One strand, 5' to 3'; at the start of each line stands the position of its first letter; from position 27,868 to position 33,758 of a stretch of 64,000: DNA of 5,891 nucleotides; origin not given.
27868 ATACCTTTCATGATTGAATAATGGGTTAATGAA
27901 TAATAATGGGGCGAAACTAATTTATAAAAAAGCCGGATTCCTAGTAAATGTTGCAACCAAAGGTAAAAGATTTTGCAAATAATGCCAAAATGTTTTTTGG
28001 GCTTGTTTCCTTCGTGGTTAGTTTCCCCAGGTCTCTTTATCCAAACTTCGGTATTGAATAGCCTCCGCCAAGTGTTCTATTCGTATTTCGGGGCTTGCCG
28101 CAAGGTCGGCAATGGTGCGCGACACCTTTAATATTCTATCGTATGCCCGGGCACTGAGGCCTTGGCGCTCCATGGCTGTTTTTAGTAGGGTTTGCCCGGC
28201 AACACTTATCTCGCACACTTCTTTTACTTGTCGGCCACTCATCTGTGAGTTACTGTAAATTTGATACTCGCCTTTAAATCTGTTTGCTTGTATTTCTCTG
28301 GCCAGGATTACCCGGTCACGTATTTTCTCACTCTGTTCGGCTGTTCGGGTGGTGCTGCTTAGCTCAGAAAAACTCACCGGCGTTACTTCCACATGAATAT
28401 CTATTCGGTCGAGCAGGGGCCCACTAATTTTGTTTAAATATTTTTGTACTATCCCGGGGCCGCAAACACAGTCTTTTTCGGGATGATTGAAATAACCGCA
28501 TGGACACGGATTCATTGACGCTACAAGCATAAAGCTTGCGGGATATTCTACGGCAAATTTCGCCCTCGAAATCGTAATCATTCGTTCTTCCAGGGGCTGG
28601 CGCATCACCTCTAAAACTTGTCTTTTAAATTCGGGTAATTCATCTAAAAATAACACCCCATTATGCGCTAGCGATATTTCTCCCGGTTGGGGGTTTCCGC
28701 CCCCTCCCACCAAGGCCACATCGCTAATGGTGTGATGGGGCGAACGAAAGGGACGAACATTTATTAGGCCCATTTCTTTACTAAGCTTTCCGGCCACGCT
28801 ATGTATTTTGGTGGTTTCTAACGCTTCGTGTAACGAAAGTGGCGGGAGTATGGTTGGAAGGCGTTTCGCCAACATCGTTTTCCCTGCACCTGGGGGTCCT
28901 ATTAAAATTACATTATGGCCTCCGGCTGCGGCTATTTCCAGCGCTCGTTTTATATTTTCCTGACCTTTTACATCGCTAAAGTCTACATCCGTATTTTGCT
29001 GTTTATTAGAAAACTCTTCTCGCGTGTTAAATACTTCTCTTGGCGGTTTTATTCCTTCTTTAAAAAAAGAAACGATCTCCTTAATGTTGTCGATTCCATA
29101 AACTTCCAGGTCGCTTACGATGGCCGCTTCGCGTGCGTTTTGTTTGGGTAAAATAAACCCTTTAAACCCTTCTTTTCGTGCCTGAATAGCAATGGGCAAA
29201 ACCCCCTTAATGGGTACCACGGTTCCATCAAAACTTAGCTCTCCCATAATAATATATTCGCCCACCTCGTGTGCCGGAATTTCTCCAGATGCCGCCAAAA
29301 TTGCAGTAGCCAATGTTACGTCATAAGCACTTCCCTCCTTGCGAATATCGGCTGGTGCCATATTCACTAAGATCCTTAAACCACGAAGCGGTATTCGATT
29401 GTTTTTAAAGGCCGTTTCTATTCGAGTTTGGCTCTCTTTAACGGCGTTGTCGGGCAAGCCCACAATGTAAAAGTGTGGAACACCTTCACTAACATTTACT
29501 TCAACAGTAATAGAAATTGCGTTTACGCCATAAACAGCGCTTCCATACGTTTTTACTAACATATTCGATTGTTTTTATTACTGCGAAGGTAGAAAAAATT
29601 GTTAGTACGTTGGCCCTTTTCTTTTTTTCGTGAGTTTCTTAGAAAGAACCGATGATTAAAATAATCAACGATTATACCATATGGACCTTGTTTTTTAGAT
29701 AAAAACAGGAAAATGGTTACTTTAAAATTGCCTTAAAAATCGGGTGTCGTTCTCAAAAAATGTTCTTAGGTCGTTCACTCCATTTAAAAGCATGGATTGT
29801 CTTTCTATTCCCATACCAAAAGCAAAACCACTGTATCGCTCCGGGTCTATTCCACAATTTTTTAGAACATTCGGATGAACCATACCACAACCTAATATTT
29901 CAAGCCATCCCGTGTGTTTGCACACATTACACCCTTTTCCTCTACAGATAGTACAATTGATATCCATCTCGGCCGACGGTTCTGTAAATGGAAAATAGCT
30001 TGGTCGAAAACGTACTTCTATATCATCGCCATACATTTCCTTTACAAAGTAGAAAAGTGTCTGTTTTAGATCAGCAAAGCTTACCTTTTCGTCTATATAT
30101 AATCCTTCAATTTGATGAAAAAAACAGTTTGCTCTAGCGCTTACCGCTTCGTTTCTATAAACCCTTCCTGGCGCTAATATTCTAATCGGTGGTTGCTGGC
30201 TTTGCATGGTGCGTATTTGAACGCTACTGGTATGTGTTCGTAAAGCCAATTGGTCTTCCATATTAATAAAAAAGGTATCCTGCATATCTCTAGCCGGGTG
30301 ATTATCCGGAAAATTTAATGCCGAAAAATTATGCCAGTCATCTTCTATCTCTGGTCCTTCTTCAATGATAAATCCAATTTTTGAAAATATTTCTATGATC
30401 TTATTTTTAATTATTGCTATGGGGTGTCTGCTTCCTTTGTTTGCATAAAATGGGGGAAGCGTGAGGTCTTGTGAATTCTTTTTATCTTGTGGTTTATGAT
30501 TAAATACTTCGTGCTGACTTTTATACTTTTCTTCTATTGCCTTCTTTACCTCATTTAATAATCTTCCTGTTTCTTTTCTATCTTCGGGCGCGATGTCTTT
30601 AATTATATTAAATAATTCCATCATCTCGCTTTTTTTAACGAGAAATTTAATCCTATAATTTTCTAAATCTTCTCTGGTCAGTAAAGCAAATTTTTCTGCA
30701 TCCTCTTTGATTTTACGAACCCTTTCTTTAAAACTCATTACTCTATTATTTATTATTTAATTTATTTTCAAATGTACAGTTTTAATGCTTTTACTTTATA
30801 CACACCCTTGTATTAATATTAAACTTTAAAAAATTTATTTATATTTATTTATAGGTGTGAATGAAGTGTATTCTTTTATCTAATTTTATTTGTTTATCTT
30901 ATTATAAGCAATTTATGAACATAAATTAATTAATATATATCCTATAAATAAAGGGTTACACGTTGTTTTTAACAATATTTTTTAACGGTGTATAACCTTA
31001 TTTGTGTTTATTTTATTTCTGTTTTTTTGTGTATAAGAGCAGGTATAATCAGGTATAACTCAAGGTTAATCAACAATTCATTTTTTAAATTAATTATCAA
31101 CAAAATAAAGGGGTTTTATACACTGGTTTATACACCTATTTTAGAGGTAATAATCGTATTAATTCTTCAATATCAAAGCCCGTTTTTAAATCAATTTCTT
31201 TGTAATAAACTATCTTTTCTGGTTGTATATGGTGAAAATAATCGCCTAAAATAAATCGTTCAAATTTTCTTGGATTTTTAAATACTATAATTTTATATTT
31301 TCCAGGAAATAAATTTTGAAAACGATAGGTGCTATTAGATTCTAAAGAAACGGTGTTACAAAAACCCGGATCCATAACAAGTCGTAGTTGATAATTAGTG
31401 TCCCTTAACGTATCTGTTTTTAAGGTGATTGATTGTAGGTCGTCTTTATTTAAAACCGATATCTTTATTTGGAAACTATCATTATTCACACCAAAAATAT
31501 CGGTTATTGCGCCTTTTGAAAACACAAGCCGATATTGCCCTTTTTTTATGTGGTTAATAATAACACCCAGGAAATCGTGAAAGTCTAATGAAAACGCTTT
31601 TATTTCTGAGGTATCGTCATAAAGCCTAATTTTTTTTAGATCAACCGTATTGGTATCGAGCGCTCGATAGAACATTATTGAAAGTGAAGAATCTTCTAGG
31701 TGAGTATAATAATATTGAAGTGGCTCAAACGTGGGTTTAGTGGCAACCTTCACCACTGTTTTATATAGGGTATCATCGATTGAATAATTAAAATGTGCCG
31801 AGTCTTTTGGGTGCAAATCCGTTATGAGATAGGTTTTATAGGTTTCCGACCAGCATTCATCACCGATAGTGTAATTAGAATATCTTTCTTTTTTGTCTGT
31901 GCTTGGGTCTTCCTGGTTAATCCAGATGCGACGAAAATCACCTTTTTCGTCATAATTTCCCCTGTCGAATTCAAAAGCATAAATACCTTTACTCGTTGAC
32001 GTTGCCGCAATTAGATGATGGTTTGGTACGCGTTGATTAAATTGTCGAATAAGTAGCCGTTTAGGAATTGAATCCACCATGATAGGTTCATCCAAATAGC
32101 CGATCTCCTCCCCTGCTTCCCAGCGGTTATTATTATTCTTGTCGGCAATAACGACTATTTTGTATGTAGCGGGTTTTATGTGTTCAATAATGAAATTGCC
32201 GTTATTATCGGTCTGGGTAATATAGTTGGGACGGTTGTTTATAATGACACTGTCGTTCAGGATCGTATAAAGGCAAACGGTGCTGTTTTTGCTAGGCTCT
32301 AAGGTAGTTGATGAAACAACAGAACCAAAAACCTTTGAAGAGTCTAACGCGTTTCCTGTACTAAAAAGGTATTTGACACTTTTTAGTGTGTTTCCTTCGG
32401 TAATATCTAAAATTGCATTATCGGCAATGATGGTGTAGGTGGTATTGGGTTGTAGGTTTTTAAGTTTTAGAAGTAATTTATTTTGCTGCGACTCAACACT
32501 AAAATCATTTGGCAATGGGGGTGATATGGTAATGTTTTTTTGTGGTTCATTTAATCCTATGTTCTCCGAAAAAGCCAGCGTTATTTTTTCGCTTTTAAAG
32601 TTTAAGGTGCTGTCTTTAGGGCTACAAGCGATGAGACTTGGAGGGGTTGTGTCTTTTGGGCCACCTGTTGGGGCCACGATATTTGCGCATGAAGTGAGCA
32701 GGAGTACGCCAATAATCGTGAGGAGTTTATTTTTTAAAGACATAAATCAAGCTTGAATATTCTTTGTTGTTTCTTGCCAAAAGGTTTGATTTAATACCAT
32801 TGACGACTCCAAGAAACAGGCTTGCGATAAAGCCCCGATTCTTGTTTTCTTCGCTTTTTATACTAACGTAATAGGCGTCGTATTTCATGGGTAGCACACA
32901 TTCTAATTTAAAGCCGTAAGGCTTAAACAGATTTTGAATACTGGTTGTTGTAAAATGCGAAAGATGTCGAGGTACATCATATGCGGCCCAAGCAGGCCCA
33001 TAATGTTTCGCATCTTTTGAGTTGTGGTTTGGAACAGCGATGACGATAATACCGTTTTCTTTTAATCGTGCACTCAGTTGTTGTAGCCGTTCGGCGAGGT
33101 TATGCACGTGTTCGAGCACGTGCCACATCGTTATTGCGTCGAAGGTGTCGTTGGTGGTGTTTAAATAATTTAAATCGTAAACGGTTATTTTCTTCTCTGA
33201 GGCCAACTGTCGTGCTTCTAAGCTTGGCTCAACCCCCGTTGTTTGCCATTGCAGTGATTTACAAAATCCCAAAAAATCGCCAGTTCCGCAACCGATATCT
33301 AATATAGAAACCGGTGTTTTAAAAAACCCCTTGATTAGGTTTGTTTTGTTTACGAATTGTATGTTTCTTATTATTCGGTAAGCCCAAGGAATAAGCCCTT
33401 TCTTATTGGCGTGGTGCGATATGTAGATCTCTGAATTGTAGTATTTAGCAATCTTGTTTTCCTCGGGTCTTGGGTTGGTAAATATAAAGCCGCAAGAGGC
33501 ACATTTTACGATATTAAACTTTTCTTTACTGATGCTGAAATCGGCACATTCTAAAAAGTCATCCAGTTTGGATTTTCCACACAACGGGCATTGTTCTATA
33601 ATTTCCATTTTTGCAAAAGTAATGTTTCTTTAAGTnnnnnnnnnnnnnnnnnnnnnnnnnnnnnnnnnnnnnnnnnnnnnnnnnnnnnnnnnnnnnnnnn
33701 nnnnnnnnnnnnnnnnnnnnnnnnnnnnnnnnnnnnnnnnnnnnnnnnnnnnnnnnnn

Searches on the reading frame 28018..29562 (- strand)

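Call 17: search_protein_families(library=pfam, proteins=[window:28018-29562:-])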
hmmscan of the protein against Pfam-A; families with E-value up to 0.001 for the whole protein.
window:28018-29562:- (514 aa): 10 families
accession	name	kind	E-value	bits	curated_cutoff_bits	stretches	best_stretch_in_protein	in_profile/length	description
PF01078.27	Mg_chelatase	-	1.1e-97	325.8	20.3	1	194-399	1-205/207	Magnesium chelatase, subunit ChlI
PF13541.12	ChlI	-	7.5e-41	139.3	27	1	20-142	1-121/121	Subunit ChlI of Mg-chelatase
PF13335.12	Mg_chelatase_C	-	2.1e-32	112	26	1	409-505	2-94/94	Magnesium chelatase, subunit ChlI C-terminal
PF07728.20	AAA_5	-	1.9e-10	41.4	22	1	217-354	1-125/139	AAA domain (dynein-related subfamily)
PF05362.19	Lon_C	-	1.7e-08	34.7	21.1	1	60-164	92-199/205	Lon protease (S16) C-terminal proteolytic domain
PF00493.29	MCM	-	2.1e-07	30.7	23.3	1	210-360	52-180/224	MCM P-loop domain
PF05496.18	RuvB_N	-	1.4e-05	25.4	27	0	195-233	6-51/159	Holliday junction DNA helicase RuvB P-loop domain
PF00158.32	Sigma54_activat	-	5.1e-05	23.5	20.2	0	203-329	10-122/168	Sigma-54 interaction domain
PF20030.5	bpMoxR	-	0.00035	20.1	27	0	200-239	16-55/205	MoxR domain in the MoxR-vWA-beta-propeller ternary systems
PF13191.12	AAA_16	-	0.00068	20.6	32.6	0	204-239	12-48/167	AAA ATPase domain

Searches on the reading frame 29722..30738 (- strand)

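Call 17: search_protein_families(library=pfam, proteins=[window:29722-30738:-])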
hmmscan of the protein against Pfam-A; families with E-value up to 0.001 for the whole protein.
window:29722-30738:- (338 aa): 2 families
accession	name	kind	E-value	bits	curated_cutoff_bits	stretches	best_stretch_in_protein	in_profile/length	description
PF01409.25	tRNA-synt_2d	-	7.8e-99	330.6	19.8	1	91-338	3-246/246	tRNA synthetases class II core domain (F)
PF02912.23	Phe_tRNA-synt_N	-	7.1e-15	55.2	22.3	1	22-83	3-64/69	Aminoacyl tRNA synthetase class II, N-terminal domain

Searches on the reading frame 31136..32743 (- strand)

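Call 17: search_protein_families(library=pfam, proteins=[window:31136-32743:-])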
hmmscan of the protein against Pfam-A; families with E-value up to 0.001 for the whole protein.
window:31136-32743:- (535 aa): 4 families
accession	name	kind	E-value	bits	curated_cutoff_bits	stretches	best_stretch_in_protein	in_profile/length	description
PF13205.12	Big_5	-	4.6e-15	56.7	23.6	1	31-129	1-105/105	Bacterial Ig-like domain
PF14686.12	fn3_3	-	2.3e-07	30.9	24.4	1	172-201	25-54/75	Polysaccharide lyase family 4, domain II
PF13620.12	CarboxypepD_reg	-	1.3e-05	25.8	32.3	0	139-200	3-56/82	Carboxypeptidase regulatory-like domain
PF17210.9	SdrD_B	-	3.4e-05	24.5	29.7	0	463-494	40-70/112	SdrD B-like domain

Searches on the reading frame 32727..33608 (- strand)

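Call 17: search_protein_families(library=pfam, proteins=[window:32727-33608:-])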
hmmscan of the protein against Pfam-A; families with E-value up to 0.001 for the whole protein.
window:32727-33608:- (293 aa): 6 families
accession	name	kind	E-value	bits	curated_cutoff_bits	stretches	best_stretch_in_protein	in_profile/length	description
PF13489.12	Methyltransf_23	-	1.6e-30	106.5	27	1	95-237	19-163/164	Methyltransferase domain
PF08242.18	Methyltransf_12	-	1.9e-13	51.4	30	1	103-188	1-98/98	Methyltransferase domain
PF08241.18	Methyltransf_11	-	6.2e-12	46.4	21.2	1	103-190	1-95/95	Methyltransferase domain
PF13649.12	Methyltransf_25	-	1.2e-10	42.4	27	1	102-186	1-97/97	Methyltransferase domain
PF13847.12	Methyltransf_31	-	4.5e-07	30.1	27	1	101-198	6-123/145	Methyltransferase domain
PF07021.18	MetW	-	9.3e-05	22.6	21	1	91-194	6-111/193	Methionine biosynthesis protein MetW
